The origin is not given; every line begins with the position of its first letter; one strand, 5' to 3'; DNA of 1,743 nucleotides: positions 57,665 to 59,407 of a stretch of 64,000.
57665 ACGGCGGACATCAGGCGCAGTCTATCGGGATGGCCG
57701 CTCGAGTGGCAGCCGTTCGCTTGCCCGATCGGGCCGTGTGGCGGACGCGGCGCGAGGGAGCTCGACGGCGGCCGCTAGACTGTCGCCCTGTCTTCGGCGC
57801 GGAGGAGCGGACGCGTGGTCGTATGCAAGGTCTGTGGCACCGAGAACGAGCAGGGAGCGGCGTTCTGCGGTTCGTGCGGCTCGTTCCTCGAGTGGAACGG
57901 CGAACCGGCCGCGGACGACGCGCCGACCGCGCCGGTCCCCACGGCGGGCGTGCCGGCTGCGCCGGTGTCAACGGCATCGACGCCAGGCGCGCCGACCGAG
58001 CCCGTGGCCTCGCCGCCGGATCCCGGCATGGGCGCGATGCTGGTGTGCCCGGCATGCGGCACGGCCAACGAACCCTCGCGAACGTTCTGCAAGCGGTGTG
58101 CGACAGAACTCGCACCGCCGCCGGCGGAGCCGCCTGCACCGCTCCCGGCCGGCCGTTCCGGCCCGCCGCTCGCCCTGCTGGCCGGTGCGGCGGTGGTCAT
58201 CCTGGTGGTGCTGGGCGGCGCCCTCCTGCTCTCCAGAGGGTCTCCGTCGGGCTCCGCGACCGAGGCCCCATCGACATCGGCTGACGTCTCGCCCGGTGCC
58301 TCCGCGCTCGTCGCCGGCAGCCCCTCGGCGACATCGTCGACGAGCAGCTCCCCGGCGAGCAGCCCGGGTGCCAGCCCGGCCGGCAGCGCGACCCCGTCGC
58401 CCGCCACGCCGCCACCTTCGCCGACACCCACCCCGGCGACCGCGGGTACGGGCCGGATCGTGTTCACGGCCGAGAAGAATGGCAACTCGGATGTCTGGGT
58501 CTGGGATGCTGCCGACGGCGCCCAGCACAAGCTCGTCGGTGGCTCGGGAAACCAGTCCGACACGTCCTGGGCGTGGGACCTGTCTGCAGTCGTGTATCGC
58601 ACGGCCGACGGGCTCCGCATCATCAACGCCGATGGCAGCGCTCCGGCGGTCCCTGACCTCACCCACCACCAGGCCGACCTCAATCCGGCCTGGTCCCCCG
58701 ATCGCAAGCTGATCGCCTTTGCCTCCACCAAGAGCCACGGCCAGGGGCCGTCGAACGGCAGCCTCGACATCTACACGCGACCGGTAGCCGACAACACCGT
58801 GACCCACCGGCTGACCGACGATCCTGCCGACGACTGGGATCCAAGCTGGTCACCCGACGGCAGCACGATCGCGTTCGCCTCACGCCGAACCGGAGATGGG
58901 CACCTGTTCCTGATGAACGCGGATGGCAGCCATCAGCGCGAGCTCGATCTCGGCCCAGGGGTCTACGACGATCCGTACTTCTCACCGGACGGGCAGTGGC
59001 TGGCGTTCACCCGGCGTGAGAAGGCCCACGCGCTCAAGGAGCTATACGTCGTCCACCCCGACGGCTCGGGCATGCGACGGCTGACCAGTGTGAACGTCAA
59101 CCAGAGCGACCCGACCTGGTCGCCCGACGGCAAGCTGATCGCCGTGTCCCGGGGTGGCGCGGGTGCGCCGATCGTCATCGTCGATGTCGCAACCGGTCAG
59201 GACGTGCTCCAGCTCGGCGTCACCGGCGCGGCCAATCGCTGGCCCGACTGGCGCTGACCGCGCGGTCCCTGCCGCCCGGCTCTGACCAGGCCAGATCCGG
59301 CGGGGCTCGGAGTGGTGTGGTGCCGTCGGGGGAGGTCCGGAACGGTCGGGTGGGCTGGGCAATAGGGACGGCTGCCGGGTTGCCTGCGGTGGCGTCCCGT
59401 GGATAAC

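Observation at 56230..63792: Lower-GC accessory cluster: three single-pass surface proteins with cytoplasmic zinc ribbons or Ig repeats arranged around a MalT-SARP chimeric regulator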

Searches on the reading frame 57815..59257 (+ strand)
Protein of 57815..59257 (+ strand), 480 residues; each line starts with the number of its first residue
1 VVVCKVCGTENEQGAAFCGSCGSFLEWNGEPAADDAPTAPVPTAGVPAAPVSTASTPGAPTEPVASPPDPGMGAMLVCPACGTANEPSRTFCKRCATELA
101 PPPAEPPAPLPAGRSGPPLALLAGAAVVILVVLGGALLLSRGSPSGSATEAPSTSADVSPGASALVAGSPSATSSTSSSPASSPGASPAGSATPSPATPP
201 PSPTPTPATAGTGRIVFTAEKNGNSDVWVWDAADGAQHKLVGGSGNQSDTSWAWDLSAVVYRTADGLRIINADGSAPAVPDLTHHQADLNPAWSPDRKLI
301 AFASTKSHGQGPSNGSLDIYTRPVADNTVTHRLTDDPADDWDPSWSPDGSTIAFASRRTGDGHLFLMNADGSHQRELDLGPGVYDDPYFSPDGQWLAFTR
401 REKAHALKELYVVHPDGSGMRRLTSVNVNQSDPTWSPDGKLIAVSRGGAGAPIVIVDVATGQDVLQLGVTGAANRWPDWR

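Call 3: search_protein_families(library=pfam, proteins=[window:57815-59257:+], max_evalue=0.1)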
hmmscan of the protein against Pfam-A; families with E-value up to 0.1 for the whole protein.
window:57815-59257:+ (480 aa): 13 families
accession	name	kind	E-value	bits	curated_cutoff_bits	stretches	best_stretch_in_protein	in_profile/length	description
PF07676.18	PD40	-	7.9e-34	115.3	20.9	4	332-364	3-36/38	WD40-like Beta Propeller Repeat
PF24463.1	DUF7577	-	7.3e-12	45.1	28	2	77-99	4-26/27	Domain of unknown function (DUF7577)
PF12773.13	DZR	-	1.8e-10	41.2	27.3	2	4-95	1-44/45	Double zinc ribbon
PF13240.11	Zn_Ribbon_1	-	6.9e-10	38.8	25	2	4-23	2-21/23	zinc-ribbon domain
PF25174.1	Beta-prop_THOC3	-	7e-08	32.2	305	1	224-400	68-232/272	THOC3 beta-propeller domain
PF13248.11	Zn_ribbon_3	-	8.7e-07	28.6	27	2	75-95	2-22/26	zinc-ribbon domain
PF24460.1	DUF7575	-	6.6e-06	25.8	28.5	1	77-99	5-27/28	Domain of unknown function (DUF7575)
PF18912.6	DZR_2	-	1.6e-05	25.1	27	1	78-104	10-35/56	Double zinc ribbon domain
PF00930.27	DPPIV_N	-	0.00012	21.4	22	0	294-355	1-60/354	Dipeptidyl peptidase IV (DPP IV) N-terminal region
PF17032.10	Zn_ribbon_15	-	0.0026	19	28.9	0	75-95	52-72/73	zinc-ribbon family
PF12894.13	ANAPC4_WD40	-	0.0099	16.5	22.9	0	434-467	45-76/91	Anaphase-promoting complex subunit 4 WD40 domain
PF00641.23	Zn_ribbon_RanBP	-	0.047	13.4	27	1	78-97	7-26/30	Zn-finger in Ran binding protein and others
PF08271.17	Zn_Ribbon_TF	-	0.08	12.9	29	0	3-26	2-30/43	TFIIB zinc-binding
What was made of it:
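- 57815..59257 (+): Gene ii (g2), 480 aa. CisA-type two-ribbon cytoplasmic module (ribbon 1 at 57815-57901, ribbon 2 at 58037-58111), TM helix (58157-58243), Ser/Pro linker (58244-58441), extracytoplasmic PD40 beta-propeller (58442-59254). Pfam PD40 7.9e-34 and DZR (call 3).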

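Call 4: search_protein_families(library=ncbifam, proteins=[window:57815-59257:+], max_evalue=0.1)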
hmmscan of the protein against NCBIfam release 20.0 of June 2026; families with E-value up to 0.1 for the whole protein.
window:57815-59257:+ (480 aa): 10 families
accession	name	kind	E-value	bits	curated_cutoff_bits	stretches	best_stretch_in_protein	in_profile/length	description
TIGR02800.1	propeller_TolB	equivalog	4.9e-39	134.4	343.15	2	314-479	256-417/418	Tol-Pal system beta propeller repeat protein TolB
NF002183.0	PRK01029.1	equivalog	4e-23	82.1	405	3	383-479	282-378/429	Tol-Pal system protein TolB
NF033523.0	lasso_peptidase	equivalog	2.2e-16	59.8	400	3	365-446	71-150/638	Atxe2 family lasso peptide isopeptidase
NF053518.1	DipepPtdsDpp5Prph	equivalog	5.9e-15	54.8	900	2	325-404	49-128/655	dipeptidyl-peptidase Dpp5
NF011149.0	PRK14559.1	equivalog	0.0003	19.6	374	1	75-100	1-26/642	serine/threonine phosphatase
NF052339.1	hydrazine_alpha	equivalog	0.00054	18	800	1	331-393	96-160/804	hydrazine synthase subunit alpha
NF003124.0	PRK04043.1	equivalog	0.0011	17.8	428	1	315-442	255-382/419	Tol-Pal system protein TolB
NF053607.1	CHU_0125_OmpA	equivalog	0.003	16.1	620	0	287-321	275-305/639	CHU_0125 family OmpA-like outer membrane integrity protein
TIGR04275.1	beta_prop_Msarc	repeat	0.0096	15.7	85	0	214-231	20-37/40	beta-propeller repeat protein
NF003161.0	PRK04136.1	equivalog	0.011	15.2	54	0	3-23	16-36/49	50S ribosomal protein L40e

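Call 6: find_homologous_proteins(query=window:57815-59257:+)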
Query window:57815-59257:+ (480 aa): 7361 proteins with E <= 0.001 among 8000 candidates; the best 120 are listed.
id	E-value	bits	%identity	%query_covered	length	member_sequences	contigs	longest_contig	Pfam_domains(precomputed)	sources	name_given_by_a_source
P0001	0.0e+0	1073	100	100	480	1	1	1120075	PF18912.7,PF13240.12,PF25174.2,PF26549.1,PF12773.14,PF24463.2,PF26550.2,PF07676.19,PF24460.2,PF13248.12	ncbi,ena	-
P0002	5.0e-270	914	85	100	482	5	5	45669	PF18912.7,PF13240.12,PF25174.2,PF26549.1,PF23381.2,PF12773.14,PF24463.2,PF26550.2,PF07676.19,PF24460.2,PF13248.12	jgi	-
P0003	2.7e-259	879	82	100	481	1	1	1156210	PF18912.7,PF13240.12,PF25174.2,PF26549.1,PF12773.14,PF24463.2,PF26550.2,PF07676.19,PF24460.2,PF13248.12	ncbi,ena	-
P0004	1.7e-188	646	63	100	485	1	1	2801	PF13240.12,PF26549.1,PF12773.14,PF24463.2,PF26550.2,PF07676.19,PF24460.2,PF13248.12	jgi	jgi:hypothetical protein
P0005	4.9e-185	634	60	100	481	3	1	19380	PF18912.7,PF13240.12,PF26549.1,PF00930.28,PF12773.14,PF24463.2,PF26550.2,PF07676.19,PF24460.2,PF13248.12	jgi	jgi:Tol biopolymer transport system component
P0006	3.0e-184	632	61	100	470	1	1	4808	PF13240.12,PF25174.2,PF26549.1,PF00930.28,PF12773.14,PF24463.2,PF26550.2,PF07676.19,PF24460.2,PF13248.12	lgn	-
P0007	3.8e-183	628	60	100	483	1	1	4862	PF18912.7,PF13240.12,PF25174.2,PF26549.1,PF00930.28,PF12773.14,PF24463.2,PF26550.2,PF07676.19,PF13248.12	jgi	jgi:Tol biopolymer transport system component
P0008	6.0e-175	601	59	100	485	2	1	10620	PF13240.12,PF25174.2,PF26549.1,PF00930.28,PF23381.2,PF12773.14,PF24463.2,PF26550.2,PF07676.19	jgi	jgi:Tol biopolymer transport system component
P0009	4.1e-154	532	56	100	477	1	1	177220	PF13240.12,PF25174.2,PF26549.1,PF00930.28,PF12773.14,PF24463.2,PF26550.2,PF07676.19,PF13248.12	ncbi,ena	-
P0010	2.9e-141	490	65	71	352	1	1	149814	PF25174.2,PF26549.1,PF00930.28,PF26550.2,PF07676.19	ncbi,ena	-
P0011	2.4e-140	487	50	100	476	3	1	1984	PF13240.12,PF25174.2,PF26549.1,PF00930.28,PF23381.2,PF12773.14,PF24463.2,PF26550.2,PF07676.19,PF24460.2,PF13248.12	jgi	jgi:hypothetical protein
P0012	1.5e-133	464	60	56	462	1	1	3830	PF13240.12,PF25174.2,PF26549.1,PF00930.28,PF12773.14,PF24463.2,PF26550.2,PF07676.19,PF13248.12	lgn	-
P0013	1.1e-129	452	47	100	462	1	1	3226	PF10647.16,PF13240.12,PF25174.2,PF26549.1,PF00930.28,PF12773.14,PF24463.2,PF26550.2,PF07676.19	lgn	-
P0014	1.1e-125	438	49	100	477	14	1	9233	PF13240.12,PF25174.2,PF26549.1,PF00930.28,PF12773.14,PF24463.2,PF12894.14,PF26550.2,PF07676.19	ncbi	-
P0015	1.9e-125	438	50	100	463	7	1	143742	PF13240.12,PF25174.2,PF26549.1,PF00930.28,PF12773.14,PF24463.2,PF26550.2,PF25460.2,PF07676.19,PF24460.2,PF13248.12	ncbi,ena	-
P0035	6.1e-89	317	43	93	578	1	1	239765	PF10647.16,PF13240.12,PF25174.2,PF26549.1,PF00930.28,PF12773.14,PF24463.2,PF26550.2,PF07676.19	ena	-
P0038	2.1e-83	299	41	84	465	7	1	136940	PF13240.12,PF26549.1,PF12773.14,PF24463.2,PF26550.2,PF07676.19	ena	-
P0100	1.6e-60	223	36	100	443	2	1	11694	PF13240.12,PF25174.2,PF26549.1,PF00930.28,PF24797.2,PF23381.2,PF12773.14,PF24463.2,PF12894.14,PF26550.2,PF07676.19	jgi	jgi:TolB protein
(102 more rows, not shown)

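Call 7: find_encoding_contigs(protein=P0001, flank=10000, max_places=3)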
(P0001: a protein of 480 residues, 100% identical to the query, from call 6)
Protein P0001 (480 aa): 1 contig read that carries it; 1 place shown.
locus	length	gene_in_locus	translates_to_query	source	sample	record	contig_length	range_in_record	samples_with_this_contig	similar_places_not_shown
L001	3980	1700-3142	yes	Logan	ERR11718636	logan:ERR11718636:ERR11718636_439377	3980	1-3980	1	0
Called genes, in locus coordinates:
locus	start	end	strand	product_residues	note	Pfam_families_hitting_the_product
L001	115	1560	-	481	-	PF22067:Cep192_D3 (weak)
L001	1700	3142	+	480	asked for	PF12773:DZR, PF13240:Zn_Ribbon_1 (weak), PF26550:Tricorn_2nd, PF07676:PD40, PF26549:Tricorn_N, PF07676:PD40, PF26550:Tricorn_2nd, PF26549:Tricorn_N, +5 more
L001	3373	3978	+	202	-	?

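Call 8: find_encoding_contigs(protein=P0003, flank=10000, max_places=3)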
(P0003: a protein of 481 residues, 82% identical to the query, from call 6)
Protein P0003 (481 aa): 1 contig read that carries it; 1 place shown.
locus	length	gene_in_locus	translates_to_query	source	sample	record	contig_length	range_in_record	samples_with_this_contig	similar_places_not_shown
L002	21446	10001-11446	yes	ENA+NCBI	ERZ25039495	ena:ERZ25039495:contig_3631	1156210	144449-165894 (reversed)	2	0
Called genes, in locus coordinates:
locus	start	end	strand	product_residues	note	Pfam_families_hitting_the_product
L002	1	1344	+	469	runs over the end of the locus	PF00587:tRNA-synt_2b, PF03129:HGTP_anticodon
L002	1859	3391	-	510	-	PF14691:Fer4_20, PF13738:Pyr_redox_3 (faint), PF00070:Pyr_redox (faint), PF01262:AlaDh_PNT_C (faint), PF07992:Pyr_redox_2, PF13241:NAD_binding_7 (faint), PF13450:NAD_binding_8 (weak)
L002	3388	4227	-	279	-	PF10418:DHODB_Fe-S_bind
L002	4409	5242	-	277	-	PF00970:FAD_binding_6, PF00175:NAD_binding_1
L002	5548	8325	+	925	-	PF01326:PPDK_N, PF00391:PEP-utilizers, PF02896:PEP-utilizers_C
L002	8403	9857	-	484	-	PF22067:Cep192_D3 (weak)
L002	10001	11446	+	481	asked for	PF12773:DZR, PF13240:Zn_Ribbon_1 (weak), PF26550:Tricorn_2nd, PF07676:PD40, PF26549:Tricorn_N, PF07676:PD40, PF26550:Tricorn_2nd, PF26549:Tricorn_N, +5 more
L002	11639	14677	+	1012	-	PF13401:AAA_22 (weak), PF25873:WHD_MalT, PF03704:BTAD (weak)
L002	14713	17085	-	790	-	-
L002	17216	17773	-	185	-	PF09684:Tail_P2_I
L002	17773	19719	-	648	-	-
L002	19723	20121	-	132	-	PF04965:GPW_gp25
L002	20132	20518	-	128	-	PF05488:PAAR_motif (faint)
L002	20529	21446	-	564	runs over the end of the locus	PF05954:Phage_GPD, PF24032:YQBQ (faint), PF04717:Phage_base_V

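Call 9: find_encoding_contigs(protein=P0009, flank=10000, max_places=3)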
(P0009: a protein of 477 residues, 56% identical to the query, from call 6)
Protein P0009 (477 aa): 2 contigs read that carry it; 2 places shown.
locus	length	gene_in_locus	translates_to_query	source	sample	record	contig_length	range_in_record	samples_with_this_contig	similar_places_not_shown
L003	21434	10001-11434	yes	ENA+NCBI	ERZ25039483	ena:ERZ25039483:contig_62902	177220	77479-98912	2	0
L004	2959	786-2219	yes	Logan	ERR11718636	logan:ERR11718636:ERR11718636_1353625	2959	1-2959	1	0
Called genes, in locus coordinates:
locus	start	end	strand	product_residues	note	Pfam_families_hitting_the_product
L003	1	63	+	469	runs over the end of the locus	PF00587:tRNA-synt_2b, PF03129:HGTP_anticodon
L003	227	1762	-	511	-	PF14691:Fer4_20, PF00070:Pyr_redox (faint), PF07992:Pyr_redox_2, PF13241:NAD_binding_7 (faint), PF13450:NAD_binding_8 (weak), PF13738:Pyr_redox_3 (faint)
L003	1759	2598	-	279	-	PF10418:DHODB_Fe-S_bind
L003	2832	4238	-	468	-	PF13418:Beta-prop_TYW4 (faint), PF13964:Beta-prop_Calicin (faint), PF25210:Kelch_FKB95 (faint), PF01344:Kelch_1 (faint), PF07646:Kelch_2 (faint), PF13415:Beta-prop_FBX42 (faint), PF24681:Kelch_KLHDC2_KLHL20_DRC7 (faint), PF24996:NANM (faint)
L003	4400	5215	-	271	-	PF00970:FAD_binding_6, PF00175:NAD_binding_1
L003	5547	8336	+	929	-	PF01326:PPDK_N, PF00391:PEP-utilizers, PF02896:PEP-utilizers_C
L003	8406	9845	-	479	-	PF22067:Cep192_D3 (weak)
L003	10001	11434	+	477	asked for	PF12773:DZR, PF13240:Zn_Ribbon_1 (weak), PF24463:DUF7577 (weak), PF26550:Tricorn_2nd, PF26549:Tricorn_N (weak), PF07676:PD40, PF26550:Tricorn_2nd, PF26549:Tricorn_N, +3 more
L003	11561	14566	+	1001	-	PF13401:AAA_22 (weak), PF25873:WHD_MalT, PF00486:Trans_reg_C (faint), PF03704:BTAD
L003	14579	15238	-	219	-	PF00753:Lactamase_B, PF23023:Anti-Pycsar_Apyc1 (weak), PF12706:Lactamase_B_2 (weak)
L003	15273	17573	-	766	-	-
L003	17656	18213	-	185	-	PF09684:Tail_P2_I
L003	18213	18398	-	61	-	-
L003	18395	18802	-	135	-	-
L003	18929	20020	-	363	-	-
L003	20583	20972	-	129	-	PF05488:PAAR_motif (weak)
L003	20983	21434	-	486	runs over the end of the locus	PF05954:Phage_GPD, PF24032:YQBQ (faint), PF04717:Phage_base_V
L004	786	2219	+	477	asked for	PF12773:DZR, PF13240:Zn_Ribbon_1 (weak), PF24463:DUF7577 (weak), PF26550:Tricorn_2nd, PF26549:Tricorn_N (weak), PF07676:PD40, PF26550:Tricorn_2nd, PF26549:Tricorn_N, +3 more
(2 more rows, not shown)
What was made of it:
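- Relatives at 82% and 56% identity show PPDK-g1-g2-g3-g4 followed by Tail_P2_I, a Baseplate_J-size gene, gp25, PAAR and VgrG (calls 8, 9).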

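Call 40: find_encoding_contigs(protein=P0035, flank=10000, max_places=1)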
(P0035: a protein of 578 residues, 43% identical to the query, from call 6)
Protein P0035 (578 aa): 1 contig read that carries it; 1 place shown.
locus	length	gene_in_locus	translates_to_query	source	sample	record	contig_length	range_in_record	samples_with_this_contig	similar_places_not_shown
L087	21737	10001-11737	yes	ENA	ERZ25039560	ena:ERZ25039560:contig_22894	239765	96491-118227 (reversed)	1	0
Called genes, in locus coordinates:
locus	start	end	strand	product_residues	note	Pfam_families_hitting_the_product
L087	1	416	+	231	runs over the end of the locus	PF01261:AP_endonuc_2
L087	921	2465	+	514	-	PF05977:MFS_3, PF07690:MFS_1, PF00027:cNMP_binding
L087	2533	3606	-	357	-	PF00916:Sulfate_transp, PF16983:MFS_MOT1 (weak), PF01740:STAS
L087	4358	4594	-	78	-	-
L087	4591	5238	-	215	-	PF00970:FAD_binding_6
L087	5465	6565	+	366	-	PF01326:PPDK_N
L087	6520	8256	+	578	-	PF00391:PEP-utilizers, PF02896:PEP-utilizers_C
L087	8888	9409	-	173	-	-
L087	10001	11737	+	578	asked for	PF12773:DZR (faint), PF13240:Zn_Ribbon_1 (faint), PF24463:DUF7577 (faint), PF00930:DPPIV_N (faint), PF26550:Tricorn_2nd, PF07676:PD40, PF26550:Tricorn_2nd, PF26549:Tricorn_N (weak), +2 more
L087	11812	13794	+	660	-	PF25873:WHD_MalT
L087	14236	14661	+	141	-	PF03704:BTAD (weak)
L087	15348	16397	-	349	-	-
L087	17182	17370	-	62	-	-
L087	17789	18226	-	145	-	PF09684:Tail_P2_I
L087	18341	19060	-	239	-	-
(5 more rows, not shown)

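Call 41: find_encoding_contigs(protein=P0038, flank=10000, max_places=1)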
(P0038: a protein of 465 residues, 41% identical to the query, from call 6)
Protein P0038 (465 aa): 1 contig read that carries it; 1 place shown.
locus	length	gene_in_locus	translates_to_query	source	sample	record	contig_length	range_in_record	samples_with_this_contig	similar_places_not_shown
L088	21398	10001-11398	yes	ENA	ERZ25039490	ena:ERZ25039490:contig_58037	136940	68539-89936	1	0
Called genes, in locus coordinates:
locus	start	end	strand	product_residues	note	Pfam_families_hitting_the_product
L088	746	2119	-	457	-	-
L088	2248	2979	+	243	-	PF01988:VIT1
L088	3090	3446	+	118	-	PF00903:Glyoxalase, PF18029:Glyoxalase_6, PF22677:Ble-like_N (weak)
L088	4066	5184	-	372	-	PF00970:FAD_binding_6, PF00175:NAD_binding_1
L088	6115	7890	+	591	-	PF01326:PPDK_N, PF00391:PEP-utilizers, PF02896:PEP-utilizers_C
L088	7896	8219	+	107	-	PF02896:PEP-utilizers_C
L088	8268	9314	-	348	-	-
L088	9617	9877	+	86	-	-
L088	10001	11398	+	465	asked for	PF12773:DZR (faint), PF13240:Zn_Ribbon_1 (faint), PF24463:DUF7577 (faint), PF26550:Tricorn_2nd (weak), PF26549:Tricorn_N (faint), PF07676:PD40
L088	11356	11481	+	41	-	-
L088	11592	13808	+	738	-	PF13401:AAA_22 (weak)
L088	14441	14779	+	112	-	-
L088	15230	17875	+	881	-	-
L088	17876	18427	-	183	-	PF09684:Tail_P2_I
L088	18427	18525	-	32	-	-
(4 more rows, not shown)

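Call 42: find_encoding_contigs(protein=P0100, flank=10000, max_places=1)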
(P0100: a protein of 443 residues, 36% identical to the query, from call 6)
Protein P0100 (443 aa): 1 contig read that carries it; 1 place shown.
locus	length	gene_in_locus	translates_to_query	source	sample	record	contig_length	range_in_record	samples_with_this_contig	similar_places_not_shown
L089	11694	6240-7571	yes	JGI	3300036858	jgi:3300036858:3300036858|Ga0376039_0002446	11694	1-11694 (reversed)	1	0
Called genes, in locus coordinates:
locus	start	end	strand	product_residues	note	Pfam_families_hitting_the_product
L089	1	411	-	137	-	?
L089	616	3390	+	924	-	PF01326:PPDK_N, PF00391:PEP-utilizers, PF02896:PEP-utilizers_C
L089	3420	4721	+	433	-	PF05977:MFS_3, PF07690:MFS_1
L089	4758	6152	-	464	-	PF22067:Cep192_D3 (faint)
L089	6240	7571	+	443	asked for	PF12773:DZR (weak), PF13240:Zn_Ribbon_1 (faint), PF24463:DUF7577 (weak), PF26550:Tricorn_2nd, PF26549:Tricorn_N, PF26550:Tricorn_2nd, PF07676:PD40, PF26549:Tricorn_N (weak), +5 more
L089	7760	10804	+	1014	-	PF13401:AAA_22 (faint), PF25873:WHD_MalT, PF00486:Trans_reg_C (weak), PF03704:BTAD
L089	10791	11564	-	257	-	-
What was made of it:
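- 57815..59257 (+): Synteny holds down to 36% identity (calls 40-42).
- On SARP transcription activators - tested for g3: The same pair is recorded in orthologues (calls 9, 42).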

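Call 58: search_protein_families(library=pfam, proteins=[L089:4758-6152:-], max_evalue=0.01)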
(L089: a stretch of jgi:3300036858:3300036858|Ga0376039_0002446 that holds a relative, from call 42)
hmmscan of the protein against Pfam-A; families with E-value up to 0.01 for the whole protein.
L089:4758-6152:- (464 aa): 1 family
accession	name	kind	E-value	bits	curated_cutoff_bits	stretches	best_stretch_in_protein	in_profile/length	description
PF22067.2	Cep192_D3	-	9.9e-06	26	27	0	128-180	20-70/99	Cep192 domain 3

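Call 75: search_protein_families(library=padloc, proteins=[window:57815-59257:+], max_evalue=0.01)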
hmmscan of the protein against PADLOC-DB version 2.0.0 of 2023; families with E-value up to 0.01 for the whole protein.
window:57815-59257:+ (480 aa): 0 families

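Call 76: search_protein_families(library=phrogs, proteins=[window:57815-59257:+], max_evalue=0.01)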
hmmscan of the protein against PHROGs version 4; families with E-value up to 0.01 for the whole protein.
window:57815-59257:+ (480 aa): 2 families
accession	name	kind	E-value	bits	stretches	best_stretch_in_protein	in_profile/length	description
phrog_16351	-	DNA, RNA and nucleotide metabolism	3.2e-05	25.3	0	1-29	63-91/97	DNA binding protein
phrog_10714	-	unknown function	0.0021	19.2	0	3-29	75-103/109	-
